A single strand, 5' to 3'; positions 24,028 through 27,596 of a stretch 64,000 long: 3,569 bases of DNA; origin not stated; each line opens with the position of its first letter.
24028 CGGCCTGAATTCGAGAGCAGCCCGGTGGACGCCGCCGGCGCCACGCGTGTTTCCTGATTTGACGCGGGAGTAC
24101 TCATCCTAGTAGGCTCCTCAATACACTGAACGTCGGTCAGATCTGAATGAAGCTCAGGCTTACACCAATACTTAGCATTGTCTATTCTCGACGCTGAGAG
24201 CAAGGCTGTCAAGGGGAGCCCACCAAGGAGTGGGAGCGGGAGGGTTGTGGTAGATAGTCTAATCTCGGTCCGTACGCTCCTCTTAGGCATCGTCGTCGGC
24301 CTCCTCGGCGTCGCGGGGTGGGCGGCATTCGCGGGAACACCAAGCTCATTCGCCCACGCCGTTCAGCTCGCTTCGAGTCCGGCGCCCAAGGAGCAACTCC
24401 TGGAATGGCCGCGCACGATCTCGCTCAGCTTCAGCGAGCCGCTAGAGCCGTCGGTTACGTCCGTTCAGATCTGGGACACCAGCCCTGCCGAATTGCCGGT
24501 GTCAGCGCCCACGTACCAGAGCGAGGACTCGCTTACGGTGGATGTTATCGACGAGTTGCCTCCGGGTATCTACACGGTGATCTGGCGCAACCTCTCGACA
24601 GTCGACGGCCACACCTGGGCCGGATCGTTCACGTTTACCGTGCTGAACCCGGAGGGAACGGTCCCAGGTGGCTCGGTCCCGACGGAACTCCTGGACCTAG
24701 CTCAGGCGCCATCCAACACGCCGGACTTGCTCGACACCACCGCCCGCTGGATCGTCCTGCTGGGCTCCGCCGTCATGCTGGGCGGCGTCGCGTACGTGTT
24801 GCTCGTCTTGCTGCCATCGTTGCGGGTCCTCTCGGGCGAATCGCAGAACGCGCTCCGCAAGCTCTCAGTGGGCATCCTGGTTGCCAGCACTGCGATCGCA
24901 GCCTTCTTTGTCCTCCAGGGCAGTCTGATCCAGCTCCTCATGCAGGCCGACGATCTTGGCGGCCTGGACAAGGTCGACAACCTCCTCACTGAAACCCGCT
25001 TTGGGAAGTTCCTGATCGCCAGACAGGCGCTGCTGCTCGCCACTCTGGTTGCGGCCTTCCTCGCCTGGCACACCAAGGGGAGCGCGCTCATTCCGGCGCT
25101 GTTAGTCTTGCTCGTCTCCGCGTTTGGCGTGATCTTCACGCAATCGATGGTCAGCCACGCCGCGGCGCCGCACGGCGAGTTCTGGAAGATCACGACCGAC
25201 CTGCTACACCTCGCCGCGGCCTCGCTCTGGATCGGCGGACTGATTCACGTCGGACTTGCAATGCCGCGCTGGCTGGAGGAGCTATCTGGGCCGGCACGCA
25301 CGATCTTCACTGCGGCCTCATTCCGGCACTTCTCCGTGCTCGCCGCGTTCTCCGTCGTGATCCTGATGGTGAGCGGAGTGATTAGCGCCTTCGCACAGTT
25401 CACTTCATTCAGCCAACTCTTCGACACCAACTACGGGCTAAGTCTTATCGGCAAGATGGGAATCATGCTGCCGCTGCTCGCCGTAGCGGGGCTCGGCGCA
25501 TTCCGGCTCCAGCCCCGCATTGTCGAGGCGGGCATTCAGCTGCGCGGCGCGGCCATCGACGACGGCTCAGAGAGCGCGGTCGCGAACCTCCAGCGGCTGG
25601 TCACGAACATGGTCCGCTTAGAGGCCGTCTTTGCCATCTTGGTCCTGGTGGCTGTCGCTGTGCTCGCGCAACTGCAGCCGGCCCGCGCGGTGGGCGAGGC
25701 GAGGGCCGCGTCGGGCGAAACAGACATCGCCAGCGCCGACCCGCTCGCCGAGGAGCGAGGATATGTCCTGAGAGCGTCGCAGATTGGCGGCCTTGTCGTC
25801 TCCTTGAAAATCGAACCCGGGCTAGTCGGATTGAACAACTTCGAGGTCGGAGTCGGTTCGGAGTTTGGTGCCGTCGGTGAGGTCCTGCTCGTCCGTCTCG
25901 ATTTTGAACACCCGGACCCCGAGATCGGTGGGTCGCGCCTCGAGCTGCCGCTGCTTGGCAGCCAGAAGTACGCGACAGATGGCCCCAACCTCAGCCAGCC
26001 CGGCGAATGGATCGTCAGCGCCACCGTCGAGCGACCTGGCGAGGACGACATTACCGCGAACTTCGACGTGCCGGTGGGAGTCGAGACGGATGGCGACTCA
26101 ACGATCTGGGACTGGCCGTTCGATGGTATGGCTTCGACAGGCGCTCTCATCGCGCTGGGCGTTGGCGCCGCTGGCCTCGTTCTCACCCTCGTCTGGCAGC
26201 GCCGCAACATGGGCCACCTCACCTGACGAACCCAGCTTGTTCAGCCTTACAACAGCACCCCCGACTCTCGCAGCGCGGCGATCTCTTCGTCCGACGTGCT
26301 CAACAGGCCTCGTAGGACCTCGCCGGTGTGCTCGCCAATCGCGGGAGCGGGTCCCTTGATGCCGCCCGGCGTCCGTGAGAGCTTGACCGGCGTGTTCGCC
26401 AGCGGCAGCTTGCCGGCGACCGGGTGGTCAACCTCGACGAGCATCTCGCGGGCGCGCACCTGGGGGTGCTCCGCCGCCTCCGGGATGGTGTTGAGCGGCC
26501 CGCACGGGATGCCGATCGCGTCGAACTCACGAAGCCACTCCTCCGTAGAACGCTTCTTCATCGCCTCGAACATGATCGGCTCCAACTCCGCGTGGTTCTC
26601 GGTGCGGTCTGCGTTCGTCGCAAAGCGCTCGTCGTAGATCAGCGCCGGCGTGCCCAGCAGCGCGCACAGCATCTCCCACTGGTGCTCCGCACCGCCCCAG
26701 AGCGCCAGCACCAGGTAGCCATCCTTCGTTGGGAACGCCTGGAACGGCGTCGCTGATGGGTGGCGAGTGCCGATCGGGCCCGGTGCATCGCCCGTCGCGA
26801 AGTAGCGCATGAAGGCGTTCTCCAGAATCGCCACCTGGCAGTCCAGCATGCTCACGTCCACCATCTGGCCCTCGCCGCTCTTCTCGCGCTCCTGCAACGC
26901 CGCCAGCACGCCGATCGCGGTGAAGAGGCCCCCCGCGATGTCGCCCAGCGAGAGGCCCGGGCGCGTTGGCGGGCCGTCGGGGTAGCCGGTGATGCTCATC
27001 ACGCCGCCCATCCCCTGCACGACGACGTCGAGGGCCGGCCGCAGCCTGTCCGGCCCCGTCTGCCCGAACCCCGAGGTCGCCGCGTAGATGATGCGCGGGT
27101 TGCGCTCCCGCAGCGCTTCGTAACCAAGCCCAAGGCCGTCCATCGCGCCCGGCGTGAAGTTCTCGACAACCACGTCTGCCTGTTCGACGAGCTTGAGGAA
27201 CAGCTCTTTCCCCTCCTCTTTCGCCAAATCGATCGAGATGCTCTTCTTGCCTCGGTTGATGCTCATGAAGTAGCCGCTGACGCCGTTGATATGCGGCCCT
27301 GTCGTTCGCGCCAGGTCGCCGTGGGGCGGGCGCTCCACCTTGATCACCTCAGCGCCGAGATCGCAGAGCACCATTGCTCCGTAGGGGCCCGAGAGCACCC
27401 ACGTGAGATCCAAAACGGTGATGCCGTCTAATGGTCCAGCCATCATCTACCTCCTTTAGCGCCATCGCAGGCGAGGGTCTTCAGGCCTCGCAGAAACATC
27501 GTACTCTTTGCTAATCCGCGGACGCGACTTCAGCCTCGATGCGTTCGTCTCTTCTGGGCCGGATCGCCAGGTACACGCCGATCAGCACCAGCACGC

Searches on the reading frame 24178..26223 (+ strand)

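Call 80: search_protein_families(library=pfam, proteins=[window:24178-26223:+], max_evalue=0.00001)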
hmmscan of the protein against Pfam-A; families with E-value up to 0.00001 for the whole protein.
window:24178-26223:+ (682 aa): 2 families
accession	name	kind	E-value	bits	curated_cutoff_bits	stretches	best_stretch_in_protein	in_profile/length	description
PF04234.18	CopC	-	2.8e-16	60.7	23.3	1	60-155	1-92/92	CopC domain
PF05425.18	CopD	-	2.1e-15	57.4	32.1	1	380-496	2-105/105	Copper resistance protein D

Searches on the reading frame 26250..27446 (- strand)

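Call 80: search_protein_families(library=pfam, proteins=[window:26250-27446:-], max_evalue=0.00001)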
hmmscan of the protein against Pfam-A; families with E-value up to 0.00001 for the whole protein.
window:26250-27446:- (399 aa): 1 family
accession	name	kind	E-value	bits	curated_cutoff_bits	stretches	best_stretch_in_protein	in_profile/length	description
PF02515.22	CoA_transf_3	-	4.7e-135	450.8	23.3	1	6-374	1-366/366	CoA-transferase family III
